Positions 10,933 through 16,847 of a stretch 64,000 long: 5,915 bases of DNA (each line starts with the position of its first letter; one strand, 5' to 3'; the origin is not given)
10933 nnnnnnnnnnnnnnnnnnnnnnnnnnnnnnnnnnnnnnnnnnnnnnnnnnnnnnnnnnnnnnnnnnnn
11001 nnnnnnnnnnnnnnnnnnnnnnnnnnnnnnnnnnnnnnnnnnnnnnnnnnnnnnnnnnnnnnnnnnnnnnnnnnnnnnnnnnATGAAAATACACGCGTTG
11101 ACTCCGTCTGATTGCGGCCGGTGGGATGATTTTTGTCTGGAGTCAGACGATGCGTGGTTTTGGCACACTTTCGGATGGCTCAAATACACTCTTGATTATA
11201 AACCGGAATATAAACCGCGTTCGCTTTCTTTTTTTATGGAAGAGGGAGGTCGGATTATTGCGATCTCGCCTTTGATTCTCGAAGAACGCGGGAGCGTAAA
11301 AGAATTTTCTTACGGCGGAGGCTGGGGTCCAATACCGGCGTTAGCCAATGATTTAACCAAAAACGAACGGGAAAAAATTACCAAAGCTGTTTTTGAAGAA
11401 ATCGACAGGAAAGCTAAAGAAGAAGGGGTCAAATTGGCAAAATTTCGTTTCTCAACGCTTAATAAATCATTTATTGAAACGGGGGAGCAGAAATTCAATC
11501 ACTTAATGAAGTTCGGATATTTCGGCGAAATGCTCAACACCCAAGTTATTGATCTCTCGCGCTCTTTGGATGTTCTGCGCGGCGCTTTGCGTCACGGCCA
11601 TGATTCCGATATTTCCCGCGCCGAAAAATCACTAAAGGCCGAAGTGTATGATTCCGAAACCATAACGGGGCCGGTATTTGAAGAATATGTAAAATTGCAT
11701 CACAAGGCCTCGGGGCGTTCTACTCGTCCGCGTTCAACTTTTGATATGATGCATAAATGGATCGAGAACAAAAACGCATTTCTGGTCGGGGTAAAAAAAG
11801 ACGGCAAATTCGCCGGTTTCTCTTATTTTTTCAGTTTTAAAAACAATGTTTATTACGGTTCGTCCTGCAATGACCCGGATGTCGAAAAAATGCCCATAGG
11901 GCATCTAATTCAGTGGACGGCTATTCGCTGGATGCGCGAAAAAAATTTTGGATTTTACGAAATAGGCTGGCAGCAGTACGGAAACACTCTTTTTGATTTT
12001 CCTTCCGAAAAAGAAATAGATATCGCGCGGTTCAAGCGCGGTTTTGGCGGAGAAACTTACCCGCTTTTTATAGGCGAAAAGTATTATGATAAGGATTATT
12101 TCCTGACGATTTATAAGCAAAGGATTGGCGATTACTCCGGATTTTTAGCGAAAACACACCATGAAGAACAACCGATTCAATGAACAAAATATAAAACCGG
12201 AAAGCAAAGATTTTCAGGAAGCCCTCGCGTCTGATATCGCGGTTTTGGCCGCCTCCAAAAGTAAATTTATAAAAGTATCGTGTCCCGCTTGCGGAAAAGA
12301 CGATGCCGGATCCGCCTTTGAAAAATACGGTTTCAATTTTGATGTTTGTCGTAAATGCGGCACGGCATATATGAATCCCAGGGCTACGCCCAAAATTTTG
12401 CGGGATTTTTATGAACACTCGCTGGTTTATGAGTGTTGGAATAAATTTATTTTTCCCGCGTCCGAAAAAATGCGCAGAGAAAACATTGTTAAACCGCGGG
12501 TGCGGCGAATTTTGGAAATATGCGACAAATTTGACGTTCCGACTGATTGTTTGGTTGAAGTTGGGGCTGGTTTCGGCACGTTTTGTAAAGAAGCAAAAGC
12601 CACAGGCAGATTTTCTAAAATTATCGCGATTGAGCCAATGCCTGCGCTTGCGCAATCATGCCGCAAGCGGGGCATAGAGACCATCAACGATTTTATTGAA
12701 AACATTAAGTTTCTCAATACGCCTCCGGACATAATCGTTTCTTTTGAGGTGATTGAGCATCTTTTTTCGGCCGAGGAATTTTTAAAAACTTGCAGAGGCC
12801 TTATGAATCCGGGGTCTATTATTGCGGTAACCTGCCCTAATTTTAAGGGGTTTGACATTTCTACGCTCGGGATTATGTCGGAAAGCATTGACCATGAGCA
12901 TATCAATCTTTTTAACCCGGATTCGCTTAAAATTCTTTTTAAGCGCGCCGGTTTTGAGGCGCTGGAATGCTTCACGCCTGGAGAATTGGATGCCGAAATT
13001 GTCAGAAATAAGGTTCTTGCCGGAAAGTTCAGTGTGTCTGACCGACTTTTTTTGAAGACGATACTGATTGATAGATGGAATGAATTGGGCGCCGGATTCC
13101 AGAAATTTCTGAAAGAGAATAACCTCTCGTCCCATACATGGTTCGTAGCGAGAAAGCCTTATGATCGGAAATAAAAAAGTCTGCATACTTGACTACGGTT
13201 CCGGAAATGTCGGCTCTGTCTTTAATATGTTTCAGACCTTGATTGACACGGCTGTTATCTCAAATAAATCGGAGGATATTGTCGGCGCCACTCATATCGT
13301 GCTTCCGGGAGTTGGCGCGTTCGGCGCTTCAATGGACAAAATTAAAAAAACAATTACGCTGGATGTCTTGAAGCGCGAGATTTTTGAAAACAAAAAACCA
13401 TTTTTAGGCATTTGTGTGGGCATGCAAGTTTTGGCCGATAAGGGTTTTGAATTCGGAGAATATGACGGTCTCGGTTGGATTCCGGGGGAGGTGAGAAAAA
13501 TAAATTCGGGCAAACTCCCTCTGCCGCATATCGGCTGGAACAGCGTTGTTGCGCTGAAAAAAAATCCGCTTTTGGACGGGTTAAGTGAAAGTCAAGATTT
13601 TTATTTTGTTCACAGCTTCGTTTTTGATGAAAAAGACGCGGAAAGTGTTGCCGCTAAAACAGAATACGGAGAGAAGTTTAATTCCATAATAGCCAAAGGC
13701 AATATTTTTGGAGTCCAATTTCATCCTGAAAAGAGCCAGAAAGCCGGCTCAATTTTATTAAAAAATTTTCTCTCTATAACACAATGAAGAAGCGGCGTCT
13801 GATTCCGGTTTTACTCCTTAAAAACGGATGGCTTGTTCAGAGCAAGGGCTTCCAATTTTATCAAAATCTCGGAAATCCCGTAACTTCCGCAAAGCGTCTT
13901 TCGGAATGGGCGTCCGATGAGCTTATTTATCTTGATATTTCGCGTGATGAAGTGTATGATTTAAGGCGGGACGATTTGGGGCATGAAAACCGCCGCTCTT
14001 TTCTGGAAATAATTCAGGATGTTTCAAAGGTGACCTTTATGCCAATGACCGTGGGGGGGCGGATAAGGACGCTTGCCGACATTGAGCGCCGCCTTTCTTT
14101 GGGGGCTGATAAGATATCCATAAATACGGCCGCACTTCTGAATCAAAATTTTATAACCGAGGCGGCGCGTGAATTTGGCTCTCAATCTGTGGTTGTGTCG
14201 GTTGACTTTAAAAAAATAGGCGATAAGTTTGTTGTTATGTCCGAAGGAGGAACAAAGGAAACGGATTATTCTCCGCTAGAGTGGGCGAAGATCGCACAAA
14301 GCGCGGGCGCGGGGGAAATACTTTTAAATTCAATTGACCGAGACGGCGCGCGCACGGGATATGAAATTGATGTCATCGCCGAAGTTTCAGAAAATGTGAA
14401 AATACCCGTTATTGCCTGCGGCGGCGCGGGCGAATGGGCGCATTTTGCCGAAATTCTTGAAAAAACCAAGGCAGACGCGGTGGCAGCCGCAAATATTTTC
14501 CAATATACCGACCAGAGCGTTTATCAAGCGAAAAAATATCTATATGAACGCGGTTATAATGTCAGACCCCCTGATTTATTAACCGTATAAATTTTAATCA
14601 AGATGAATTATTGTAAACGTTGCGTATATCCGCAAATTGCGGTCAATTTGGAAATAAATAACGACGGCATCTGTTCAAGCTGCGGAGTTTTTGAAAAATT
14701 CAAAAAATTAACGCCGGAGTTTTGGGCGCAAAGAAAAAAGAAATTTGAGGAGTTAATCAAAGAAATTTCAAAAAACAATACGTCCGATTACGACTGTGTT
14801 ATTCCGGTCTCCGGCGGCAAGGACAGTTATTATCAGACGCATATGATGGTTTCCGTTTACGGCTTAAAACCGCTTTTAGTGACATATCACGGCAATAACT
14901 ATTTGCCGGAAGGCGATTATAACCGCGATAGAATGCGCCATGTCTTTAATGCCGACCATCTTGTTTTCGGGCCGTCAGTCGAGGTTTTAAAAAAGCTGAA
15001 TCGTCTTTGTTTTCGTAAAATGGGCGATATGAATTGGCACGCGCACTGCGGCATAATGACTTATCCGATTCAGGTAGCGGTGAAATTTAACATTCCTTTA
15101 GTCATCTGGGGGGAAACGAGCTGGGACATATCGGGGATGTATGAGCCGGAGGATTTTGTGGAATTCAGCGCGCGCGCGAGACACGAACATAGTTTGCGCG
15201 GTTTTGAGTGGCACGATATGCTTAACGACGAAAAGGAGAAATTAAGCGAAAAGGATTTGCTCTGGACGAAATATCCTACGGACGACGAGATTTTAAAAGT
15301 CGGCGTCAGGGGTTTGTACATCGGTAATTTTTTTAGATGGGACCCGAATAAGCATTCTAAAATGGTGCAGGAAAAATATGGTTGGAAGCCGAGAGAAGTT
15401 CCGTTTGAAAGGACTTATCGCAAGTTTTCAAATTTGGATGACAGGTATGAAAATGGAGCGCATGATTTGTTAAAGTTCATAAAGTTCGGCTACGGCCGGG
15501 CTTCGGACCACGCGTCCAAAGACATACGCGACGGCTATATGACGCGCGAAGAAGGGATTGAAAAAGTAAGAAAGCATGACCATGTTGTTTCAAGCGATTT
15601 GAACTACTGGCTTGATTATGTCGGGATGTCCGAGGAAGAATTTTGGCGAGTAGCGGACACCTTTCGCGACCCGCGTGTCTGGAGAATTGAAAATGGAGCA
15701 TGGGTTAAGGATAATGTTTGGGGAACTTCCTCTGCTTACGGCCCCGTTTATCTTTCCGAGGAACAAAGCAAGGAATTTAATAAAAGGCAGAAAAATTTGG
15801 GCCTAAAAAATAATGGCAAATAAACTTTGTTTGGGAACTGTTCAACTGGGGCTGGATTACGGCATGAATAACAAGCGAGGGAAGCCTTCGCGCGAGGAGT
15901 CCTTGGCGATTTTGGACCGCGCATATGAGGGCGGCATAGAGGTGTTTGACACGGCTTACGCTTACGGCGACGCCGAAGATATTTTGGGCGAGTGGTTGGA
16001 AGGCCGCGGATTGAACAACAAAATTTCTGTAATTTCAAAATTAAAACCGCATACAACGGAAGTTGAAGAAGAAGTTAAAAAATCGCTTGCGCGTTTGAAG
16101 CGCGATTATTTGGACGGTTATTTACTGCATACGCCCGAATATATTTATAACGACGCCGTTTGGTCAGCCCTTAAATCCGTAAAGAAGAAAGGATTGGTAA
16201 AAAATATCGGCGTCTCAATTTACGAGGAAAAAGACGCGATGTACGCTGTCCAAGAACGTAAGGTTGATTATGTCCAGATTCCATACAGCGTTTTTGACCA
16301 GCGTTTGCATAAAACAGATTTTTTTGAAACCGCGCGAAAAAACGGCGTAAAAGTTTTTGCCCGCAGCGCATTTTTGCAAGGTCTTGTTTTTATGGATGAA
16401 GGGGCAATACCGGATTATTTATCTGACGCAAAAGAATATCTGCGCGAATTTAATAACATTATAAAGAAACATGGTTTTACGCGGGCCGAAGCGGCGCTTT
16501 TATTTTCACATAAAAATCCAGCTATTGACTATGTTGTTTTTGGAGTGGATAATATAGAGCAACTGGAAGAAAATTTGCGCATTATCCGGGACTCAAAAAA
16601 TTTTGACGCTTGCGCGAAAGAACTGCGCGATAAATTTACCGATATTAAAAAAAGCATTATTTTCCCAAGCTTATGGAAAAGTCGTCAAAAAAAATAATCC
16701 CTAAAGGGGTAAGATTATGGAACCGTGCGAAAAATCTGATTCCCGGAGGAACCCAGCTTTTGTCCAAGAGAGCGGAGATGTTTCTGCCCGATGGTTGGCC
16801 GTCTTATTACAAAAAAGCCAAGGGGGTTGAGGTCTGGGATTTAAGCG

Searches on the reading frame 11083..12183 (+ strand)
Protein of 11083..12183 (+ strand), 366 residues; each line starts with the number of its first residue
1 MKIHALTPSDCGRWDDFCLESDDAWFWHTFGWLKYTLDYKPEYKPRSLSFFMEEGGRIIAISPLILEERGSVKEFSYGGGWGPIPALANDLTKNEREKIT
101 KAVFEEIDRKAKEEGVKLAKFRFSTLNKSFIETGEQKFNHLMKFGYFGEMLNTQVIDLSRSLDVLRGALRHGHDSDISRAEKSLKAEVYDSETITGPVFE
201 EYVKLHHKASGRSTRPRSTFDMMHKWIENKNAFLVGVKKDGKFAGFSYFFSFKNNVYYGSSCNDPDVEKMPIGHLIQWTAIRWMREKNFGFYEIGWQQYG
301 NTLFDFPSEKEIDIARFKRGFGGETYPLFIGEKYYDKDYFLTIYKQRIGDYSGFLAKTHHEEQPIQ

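Call 40: search_protein_families(library=pfam, proteins=[window:11083-12183:+])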
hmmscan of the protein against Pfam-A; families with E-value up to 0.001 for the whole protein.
window:11083-12183:+ (366 aa): 2 families
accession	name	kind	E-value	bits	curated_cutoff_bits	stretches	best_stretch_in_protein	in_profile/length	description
PF13480.13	Acetyltransf_6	-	5.4e-06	27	22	1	191-296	27-136/143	Acetyltransferase (GNAT) domain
PF00583.31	Acetyltransf_1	-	0.00039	21.1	20.7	0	212-294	13-96/116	Acetyltransferase (GNAT) family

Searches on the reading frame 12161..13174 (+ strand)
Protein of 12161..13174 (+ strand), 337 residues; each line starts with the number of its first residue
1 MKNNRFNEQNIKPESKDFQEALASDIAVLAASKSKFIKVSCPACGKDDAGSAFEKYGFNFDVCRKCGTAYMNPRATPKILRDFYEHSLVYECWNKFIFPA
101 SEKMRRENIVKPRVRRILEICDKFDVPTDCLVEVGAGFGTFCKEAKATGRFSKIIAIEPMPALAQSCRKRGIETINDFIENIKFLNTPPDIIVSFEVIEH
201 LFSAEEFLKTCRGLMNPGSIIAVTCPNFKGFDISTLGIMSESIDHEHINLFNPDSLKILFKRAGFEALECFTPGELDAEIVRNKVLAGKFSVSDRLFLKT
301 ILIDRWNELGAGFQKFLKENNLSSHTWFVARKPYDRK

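Call 40: search_protein_families(library=pfam, proteins=[window:12161-13174:+])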
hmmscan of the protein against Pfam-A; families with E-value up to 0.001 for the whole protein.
window:12161-13174:+ (337 aa): 4 families
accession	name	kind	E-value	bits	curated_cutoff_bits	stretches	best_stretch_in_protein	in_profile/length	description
PF13489.12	Methyltransf_23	-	1.7e-19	70.6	27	1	114-268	13-162/164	Methyltransferase domain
PF08241.18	Methyltransf_11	-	1.8e-08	35.3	21.2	1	132-222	1-94/95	Methyltransferase domain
PF08242.18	Methyltransf_12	-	2.1e-08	35.2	30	1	132-220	1-97/98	Methyltransferase domain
PF13649.12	Methyltransf_25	-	1.8e-06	29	27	1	132-218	2-96/97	Methyltransferase domain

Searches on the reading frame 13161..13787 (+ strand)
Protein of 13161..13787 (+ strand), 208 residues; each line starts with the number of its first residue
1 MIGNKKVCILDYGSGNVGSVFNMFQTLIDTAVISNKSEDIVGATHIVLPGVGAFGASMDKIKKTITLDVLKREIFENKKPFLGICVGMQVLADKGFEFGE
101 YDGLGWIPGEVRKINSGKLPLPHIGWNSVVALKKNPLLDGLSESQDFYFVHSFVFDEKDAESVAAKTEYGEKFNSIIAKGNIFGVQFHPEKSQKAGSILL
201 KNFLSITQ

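Call 41: search_protein_families(library=pfam, proteins=[window:13161-13787:+])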
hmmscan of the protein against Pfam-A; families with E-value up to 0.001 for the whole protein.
window:13161-13787:+ (208 aa): 3 families
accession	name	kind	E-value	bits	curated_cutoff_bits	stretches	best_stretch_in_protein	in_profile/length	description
PF00117.34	GATase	-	1.5e-23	83.9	22.8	1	10-203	3-186/190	Glutamine amidotransferase class-I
PF07722.19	Peptidase_C26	-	6.9e-06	26.4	20.5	1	69-190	96-219/219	Peptidase C26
PF01174.25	SNO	-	2.9e-05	24.5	27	1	32-194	23-174/188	SNO glutamine amidotransferase family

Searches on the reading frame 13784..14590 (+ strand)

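Call 41: search_protein_families(library=pfam, proteins=[window:13784-14590:+])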
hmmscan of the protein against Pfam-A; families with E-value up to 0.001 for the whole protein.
window:13784-14590:+ (268 aa): 4 families
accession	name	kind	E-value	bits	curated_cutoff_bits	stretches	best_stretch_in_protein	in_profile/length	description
PF00977.27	His_biosynth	-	2.1e-53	181.5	23.6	1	5-239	1-222/228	Histidine biosynthesis protein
PF01207.24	Dus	-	3.3e-07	30.2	20.4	1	161-236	137-214/311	Dihydrouridine synthase (Dus)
PF01680.23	SOR_SNZ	-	1.1e-05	25.7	27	1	152-251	11-114/207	SOR/SNZ family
PF03060.21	NMO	-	0.00021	21.2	28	0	194-245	181-231/331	Nitronate monooxygenase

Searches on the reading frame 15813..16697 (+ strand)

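Call 41: search_protein_families(library=pfam, proteins=[window:15813-16697:+])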
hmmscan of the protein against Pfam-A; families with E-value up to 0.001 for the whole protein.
window:15813-16697:+ (294 aa): 1 family
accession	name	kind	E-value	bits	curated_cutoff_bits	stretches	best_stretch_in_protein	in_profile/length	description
PF00248.27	Aldo_ket_red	-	1.4e-46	159.3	24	1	4-258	1-274/291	Aldo/keto reductase family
